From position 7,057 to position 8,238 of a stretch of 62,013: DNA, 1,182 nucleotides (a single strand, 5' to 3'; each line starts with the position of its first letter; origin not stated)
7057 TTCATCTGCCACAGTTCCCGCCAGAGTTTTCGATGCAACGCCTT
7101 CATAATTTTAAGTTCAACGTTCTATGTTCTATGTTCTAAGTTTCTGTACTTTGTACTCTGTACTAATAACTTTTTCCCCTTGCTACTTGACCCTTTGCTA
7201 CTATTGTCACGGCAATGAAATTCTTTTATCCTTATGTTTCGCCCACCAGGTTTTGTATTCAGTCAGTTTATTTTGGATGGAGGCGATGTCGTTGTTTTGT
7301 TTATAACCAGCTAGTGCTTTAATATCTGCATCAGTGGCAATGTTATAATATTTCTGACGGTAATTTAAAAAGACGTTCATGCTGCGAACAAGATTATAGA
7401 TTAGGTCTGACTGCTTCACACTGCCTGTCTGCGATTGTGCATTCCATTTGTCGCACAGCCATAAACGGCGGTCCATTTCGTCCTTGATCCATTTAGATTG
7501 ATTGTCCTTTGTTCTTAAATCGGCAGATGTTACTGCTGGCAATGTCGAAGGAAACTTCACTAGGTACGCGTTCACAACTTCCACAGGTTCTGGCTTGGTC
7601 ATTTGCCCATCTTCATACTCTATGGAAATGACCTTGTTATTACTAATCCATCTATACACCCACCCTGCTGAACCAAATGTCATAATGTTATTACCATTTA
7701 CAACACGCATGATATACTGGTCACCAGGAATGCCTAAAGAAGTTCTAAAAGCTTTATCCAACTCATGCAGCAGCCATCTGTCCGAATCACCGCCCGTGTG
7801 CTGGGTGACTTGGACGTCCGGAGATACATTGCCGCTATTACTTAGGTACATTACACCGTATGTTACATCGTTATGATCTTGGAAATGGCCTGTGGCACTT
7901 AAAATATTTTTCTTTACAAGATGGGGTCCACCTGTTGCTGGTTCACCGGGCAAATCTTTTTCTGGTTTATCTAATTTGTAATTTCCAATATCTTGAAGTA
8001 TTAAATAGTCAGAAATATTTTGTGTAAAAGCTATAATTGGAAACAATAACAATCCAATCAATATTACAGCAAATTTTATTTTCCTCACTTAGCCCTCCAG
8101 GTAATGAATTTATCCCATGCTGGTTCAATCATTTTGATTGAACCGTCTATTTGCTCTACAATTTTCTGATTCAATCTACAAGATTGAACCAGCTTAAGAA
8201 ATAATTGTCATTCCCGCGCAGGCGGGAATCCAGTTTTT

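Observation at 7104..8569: Passenger cassette splitting an ABC exporter operon, bounded by a perfect 13-nt inverted repeat and inverted heptad arrays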

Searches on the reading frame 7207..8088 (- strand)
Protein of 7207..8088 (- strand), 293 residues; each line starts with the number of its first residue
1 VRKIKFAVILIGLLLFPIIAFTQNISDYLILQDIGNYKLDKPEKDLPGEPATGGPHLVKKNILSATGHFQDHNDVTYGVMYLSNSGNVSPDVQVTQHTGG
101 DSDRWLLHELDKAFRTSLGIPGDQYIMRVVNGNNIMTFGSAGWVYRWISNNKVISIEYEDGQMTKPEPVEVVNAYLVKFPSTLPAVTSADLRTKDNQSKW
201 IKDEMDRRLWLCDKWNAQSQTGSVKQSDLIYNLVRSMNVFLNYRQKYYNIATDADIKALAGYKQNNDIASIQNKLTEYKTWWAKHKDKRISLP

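Call 6: search_protein_families(library=pfam, proteins=[window:7207-8088:-], max_evalue=0.01)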
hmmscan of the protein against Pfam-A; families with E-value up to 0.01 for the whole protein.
window:7207-8088:- (293 aa): 0 families

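Call 9: find_homologous_proteins(query=window:7207-8088:-, max_evalue=0.001)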
Query window:7207-8088:- (293 aa): 545 proteins with E <= 0.001 among 1158 candidates; the best 120 are listed.
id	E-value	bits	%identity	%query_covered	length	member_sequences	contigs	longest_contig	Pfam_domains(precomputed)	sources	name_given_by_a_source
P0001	1.0e-197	673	100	100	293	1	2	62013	-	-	-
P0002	2.4e-114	400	60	100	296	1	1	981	-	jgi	-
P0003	2.9e-114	399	63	94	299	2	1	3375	-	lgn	-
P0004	5.7e-110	385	58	100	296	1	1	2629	-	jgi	jgi:hypothetical protein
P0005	2.3e-106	373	57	100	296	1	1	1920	-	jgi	jgi:hypothetical protein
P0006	3.2e-106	373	57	100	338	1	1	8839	-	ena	-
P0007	4.6e-106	372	58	97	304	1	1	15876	-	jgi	-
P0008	1.0e-104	368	60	100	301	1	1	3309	-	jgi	jgi:hypothetical protein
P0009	1.9e-104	367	58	100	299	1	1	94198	-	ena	-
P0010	2.4e-104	367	58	93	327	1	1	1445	-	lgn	-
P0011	3.7e-104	366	56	100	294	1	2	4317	-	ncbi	-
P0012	1.2e-102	361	56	100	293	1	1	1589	-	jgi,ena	-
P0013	2.2e-102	360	57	100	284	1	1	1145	-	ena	-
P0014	2.7e-102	360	55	99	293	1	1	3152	-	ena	-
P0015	2.5e-100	354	58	100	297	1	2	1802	-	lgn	-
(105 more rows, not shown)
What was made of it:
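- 7207..8088 (-): orf293, a secreted protein of an unnamed family. It has a signal peptide, an invariant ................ motif, a beta-rich N-terminal domain and a helical C-terminal domain. More than 545 homologues (call 9).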

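Call 16: find_encoding_contigs(protein=P0001, flank=6000, max_places=4)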
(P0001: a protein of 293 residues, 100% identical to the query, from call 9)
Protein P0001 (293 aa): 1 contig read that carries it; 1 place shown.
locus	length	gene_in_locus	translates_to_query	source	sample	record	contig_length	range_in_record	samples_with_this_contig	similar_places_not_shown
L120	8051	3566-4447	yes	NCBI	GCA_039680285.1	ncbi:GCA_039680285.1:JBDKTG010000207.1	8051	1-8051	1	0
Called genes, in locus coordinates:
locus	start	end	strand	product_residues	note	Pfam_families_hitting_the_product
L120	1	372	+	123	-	PF05494:MlaC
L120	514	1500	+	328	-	PF04333:MlaA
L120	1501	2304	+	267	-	-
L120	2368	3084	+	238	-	PF03193:RsgA_GTPase (faint), PF00005:ABC_tran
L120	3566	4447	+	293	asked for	-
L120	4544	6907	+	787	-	PF02687:FtsX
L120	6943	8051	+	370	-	PF00364:Biotin_lipoyl (faint), PF25989:YknX_C (weak)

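Call 17: find_encoding_contigs(protein=P0009, flank=6000, max_places=3)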
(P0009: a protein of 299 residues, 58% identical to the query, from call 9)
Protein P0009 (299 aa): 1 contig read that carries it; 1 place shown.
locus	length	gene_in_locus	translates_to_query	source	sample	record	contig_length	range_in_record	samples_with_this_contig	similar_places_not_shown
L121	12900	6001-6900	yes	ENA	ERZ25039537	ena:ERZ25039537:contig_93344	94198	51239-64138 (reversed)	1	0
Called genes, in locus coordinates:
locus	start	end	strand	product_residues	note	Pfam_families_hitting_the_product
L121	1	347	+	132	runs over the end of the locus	PF01841:Transglut_core, PF13471:Transglut_core3 (weak)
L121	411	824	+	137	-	PF00005:ABC_tran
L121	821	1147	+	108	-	PF13304:AAA_21 (weak)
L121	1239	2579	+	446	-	PF09847:12TM_1 (faint), PF16949:ABC_tran_2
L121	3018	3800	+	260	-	PF00009:GTP_EFTU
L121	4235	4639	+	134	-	PF14492:EFG_III, PF16658:RF3_C (weak), PF03764:EFG_IV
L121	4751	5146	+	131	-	PF00679:EFG_C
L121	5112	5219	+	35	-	-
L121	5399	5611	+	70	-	PF00994:MoCF_biosynth (weak)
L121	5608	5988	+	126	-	-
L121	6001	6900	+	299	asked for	-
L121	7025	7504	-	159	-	PF01927:Mut7-C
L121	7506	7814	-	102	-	PF06305:LapA_dom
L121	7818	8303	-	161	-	PF11969:DcpS_C, PF01230:HIT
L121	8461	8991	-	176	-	PF00149:Metallophos (weak), PF12850:Metallophos_2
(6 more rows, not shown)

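Call 19: find_related_loci(query=A1, collection=genome_contigs, flank=6000)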
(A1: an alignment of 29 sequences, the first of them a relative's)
Query A1 (293 aa) in genome_contigs; peptide patterns used: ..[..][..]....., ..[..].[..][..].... (x = any residue, [..] = any of these).
81 stretches matched a pattern; 47 encode a relative of the query (tblastn E <= 1e-3); 45 distinct loci.
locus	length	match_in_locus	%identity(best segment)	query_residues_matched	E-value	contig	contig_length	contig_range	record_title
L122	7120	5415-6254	62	18-293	6e-115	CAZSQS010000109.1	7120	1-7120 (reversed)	MAG TPA_asm: uncultured Smithella sp. isolate SRP263991_co2_36 genome assembly, contig: NODE_17421_length_7120_cov_28.85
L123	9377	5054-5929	53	1-292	4e-100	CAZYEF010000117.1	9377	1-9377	MAG TPA_asm: uncultured Nitrospiraceae bacterium isolate binchicken_co20_223 genome assembly, contig: NODE_13248_length_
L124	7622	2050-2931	50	1-290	9e-94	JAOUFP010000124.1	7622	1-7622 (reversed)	MAG: Nitrospirota bacterium isolate 4_1_July_SF_Bin47 4_1_July_SF_Bin47_scaffold_5179_c1, whole genome shotgun sequence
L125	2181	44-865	49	8-292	2e-95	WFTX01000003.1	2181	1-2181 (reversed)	MAG: Nitrospirae bacterium isolate S139_46 k151_104565, whole genome shotgun sequence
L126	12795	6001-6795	51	20-292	3e-87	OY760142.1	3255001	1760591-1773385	MAG: Nitrospirota bacterium isolate 41fe4016-ed88-40a2-aca4-2b8d86c50af7 genome assembly, chromosome: 1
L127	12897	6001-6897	48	1-293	6e-87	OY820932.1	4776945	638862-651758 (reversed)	MAG: Smithellaceae bacterium isolate 90efb5c7-b315-4df1-98b9-9b59cc098579 genome assembly, chromosome: 1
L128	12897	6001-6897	48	1-292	5e-86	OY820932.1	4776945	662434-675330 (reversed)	MAG: Smithellaceae bacterium isolate 90efb5c7-b315-4df1-98b9-9b59cc098579 genome assembly, chromosome: 1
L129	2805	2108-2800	55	1-230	2e-87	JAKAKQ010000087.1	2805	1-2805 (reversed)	MAG: Nitrospirae bacterium isolate WY4.bin7 NODE_51645_length_2805_cov_1.467513, whole genome shotgun sequence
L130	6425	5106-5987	46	1-293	2e-84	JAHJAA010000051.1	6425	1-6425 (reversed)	MAG: Proteobacteria bacterium isolate Modern_marine.mb.199 Modern_marine.mb.199_k141_1302970, whole genome shotgun seque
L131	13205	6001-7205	47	1-293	2e-84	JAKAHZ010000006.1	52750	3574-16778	MAG: Nitrospirae bacterium isolate WY3.bin154 NODE_854_length_52750_cov_1.509264, whole genome shotgun sequence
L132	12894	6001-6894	48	1-292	1e-84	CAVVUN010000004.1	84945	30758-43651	MAG: Nitrospirota bacterium isolate MFD03899.bin.2.182 genome assembly, contig: contig_17174, whole genome shotgun seque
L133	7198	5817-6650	48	5-292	6e-84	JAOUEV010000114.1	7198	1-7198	MAG: Nitrospirota bacterium isolate 4_1_July_SF_Bin20 4_1_July_SF_Bin20_scaffold_5705_c1, whole genome shotgun sequence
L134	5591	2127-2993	46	6-292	2e-83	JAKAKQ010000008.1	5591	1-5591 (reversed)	MAG: Nitrospirae bacterium isolate WY4.bin7 NODE_19215_length_5591_cov_1.700952, whole genome shotgun sequence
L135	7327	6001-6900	49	1-293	4e-91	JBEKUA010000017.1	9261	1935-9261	MAG: Smithella sp. isolate SPRUCE 570 SPRUCE_570_17, whole genome shotgun sequence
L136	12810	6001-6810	51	25-293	1e-81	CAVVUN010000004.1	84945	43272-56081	MAG: Nitrospirota bacterium isolate MFD03899.bin.2.182 genome assembly, contig: contig_17174, whole genome shotgun seque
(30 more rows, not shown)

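Call 33: find_encoding_contigs(protein=P0003, flank=5000, max_places=3)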
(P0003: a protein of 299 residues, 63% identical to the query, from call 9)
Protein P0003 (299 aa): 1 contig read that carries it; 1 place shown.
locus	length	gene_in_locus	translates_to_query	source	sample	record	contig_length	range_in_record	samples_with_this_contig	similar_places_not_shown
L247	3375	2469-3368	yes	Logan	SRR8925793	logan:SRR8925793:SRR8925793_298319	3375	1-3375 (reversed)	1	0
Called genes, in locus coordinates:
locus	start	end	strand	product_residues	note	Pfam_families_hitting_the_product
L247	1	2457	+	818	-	?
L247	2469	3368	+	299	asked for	-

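Call 34: find_encoding_contigs(protein=P0006, flank=6000, max_places=3)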
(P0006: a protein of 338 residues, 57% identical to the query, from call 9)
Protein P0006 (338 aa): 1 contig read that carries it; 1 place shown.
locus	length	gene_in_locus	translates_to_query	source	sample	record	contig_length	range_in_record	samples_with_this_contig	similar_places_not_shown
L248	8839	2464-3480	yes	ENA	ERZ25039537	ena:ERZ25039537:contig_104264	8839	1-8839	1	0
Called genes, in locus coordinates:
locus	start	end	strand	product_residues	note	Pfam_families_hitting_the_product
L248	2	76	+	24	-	?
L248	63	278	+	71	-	-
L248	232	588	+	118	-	-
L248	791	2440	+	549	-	PF01663:Phosphodiest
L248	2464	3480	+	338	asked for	-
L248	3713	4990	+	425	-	PF08309:LVIVD (faint)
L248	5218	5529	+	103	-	-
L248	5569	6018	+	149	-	-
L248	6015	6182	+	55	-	-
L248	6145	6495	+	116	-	-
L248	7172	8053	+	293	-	-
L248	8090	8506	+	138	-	-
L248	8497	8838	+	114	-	?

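Call 35: find_encoding_contigs(protein=P0007, flank=6000, max_places=3)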
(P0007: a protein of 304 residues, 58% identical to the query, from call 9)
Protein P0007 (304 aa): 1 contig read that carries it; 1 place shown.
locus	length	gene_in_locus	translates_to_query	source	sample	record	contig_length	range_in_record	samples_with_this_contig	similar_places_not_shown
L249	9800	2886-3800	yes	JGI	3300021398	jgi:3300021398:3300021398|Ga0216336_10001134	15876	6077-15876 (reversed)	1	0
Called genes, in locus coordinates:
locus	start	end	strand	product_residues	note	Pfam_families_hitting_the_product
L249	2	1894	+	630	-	?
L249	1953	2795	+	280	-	PF00809:Pterin_bind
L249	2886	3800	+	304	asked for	-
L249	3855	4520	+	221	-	PF01797:Y1_Tnp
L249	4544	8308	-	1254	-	PF00149:Metallophos, PF09587:PGA_cap (faint), PF02872:5_nucleotid_C, PF00149:Metallophos, PF02872:5_nucleotid_C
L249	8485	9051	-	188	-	PF00565:SNase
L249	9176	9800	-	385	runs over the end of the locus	PF17785:PUA_3, PF10672:Methyltrans_SAM, PF03602:Cons_hypoth95 (weak), PF05175:MTS, PF01170:UPF0020 (weak), PF09445:Methyltransf_15, PF13847:Methyltransf_31, PF13649:Methyltransf_25, +1 more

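Call 36: find_related_loci(query=A1, collection=metagenome_contigs, flank=4000)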
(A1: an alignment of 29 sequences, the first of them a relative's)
Query A1 (293 aa) in metagenome_contigs; peptide patterns used: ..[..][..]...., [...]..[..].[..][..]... (x = any residue, [..] = any of these).
419 stretches matched a pattern; 165 encode a relative of the query (tblastn E <= 1e-3); the best 80 are kept; 80 distinct loci.
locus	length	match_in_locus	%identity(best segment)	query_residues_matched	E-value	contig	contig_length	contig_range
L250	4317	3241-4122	56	1-292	7e-110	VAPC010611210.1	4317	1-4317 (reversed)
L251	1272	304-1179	56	1-293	2e-116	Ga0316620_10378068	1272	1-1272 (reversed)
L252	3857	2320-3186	55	6-292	4e-107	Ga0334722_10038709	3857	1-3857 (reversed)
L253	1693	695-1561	53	5-293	1e-110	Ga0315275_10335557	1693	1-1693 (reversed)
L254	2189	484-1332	55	1-293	8e-109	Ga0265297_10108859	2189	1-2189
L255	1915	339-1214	54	1-292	3e-108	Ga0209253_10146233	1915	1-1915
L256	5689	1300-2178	54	1-293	9e-101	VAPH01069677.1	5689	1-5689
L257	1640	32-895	53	1-293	8e-107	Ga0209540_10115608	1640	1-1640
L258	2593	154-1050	52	1-292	2e-102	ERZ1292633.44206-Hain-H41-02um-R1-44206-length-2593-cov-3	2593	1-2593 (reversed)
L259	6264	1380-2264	55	3-293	3e-98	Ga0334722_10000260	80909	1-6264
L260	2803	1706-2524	56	20-292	1e-100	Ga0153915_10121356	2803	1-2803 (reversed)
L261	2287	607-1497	55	1-292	2e-101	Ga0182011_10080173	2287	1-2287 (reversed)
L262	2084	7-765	56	33-293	6e-101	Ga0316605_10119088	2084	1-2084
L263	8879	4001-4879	55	1-293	1e-96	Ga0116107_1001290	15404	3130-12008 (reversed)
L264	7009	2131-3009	53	1-293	3e-95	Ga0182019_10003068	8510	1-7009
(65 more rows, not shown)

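Call 48: predict_structure(alignment_id=A1)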
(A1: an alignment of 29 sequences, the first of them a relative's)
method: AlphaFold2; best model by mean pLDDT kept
length: 293 residues; sequences in the alignment: 29
mean_pLDDT: 84.4   pTM: 0.78
mean pLDDT of the five models: 84.4, 81.6, 81.3, 81.2, 79.7
residues with pLDDT >= 90: 143; 70-90: 97; 50-70: 45; < 50: 8
segments of 3 or more residues with pLDDT < 50: 15-22
pLDDT, mean of each block of 10 residues (from residue 1): 68 50 80 92 68 76 66 84 85 84 72 63 83 88 89 91 89 97 88 85 91 91 90 95 94 98 98 99 96 82
secondary structure, 60 per line:
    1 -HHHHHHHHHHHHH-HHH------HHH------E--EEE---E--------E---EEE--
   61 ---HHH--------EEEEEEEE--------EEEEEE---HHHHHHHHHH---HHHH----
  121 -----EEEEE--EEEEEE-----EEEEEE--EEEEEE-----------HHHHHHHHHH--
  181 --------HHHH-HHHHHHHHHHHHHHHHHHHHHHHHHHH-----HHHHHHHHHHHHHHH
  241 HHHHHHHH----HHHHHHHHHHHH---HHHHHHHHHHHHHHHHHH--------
elements in order: H2-14 E37-39 E56-58 E75-82 E91-96 H100-109 H113-116 E126-130 E133-138 E144-149 E152-157 H169-178 H189-192 H194-220 H226-248 H253-264 H268-285
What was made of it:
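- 7207..8088 (-): AlphaFold2 pLDDT 84, pTM 0.78 (call 48).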

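Call 51: search_protein_families(library=ncbifam, proteins=[window:7207-8088:-, L248:791-2440:+, L249:3855-4520:+], max_evalue=0.001)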
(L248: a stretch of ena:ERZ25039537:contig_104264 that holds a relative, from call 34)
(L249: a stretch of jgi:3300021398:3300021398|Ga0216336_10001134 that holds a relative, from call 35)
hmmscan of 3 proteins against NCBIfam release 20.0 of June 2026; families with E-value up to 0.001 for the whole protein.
window:7207-8088:- (293 aa): 0 families

L248:791-2440:+ (549 aa): 0 families

L249:3855-4520:+ (221 aa): 3 families
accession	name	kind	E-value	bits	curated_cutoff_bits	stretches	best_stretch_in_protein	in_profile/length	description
NF047646.1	REP_Tyr_transpos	equivalog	1.5e-21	76.9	80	1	5-139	3-146/146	REP-associated tyrosine transposase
NF033573.1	transpos_IS200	equivalog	1.5e-05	25.2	55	1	15-120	14-124/126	IS200/IS605 family transposase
NF007186.0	PRK09614.1-5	equivalog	0.00073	18.7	237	0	126-186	9-68/328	ribonucleotide-diphosphate reductase subunit beta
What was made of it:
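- Checked: The ORF at 7207-8088 has no Pfam or NCBIfam hit (calls 6, 51).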
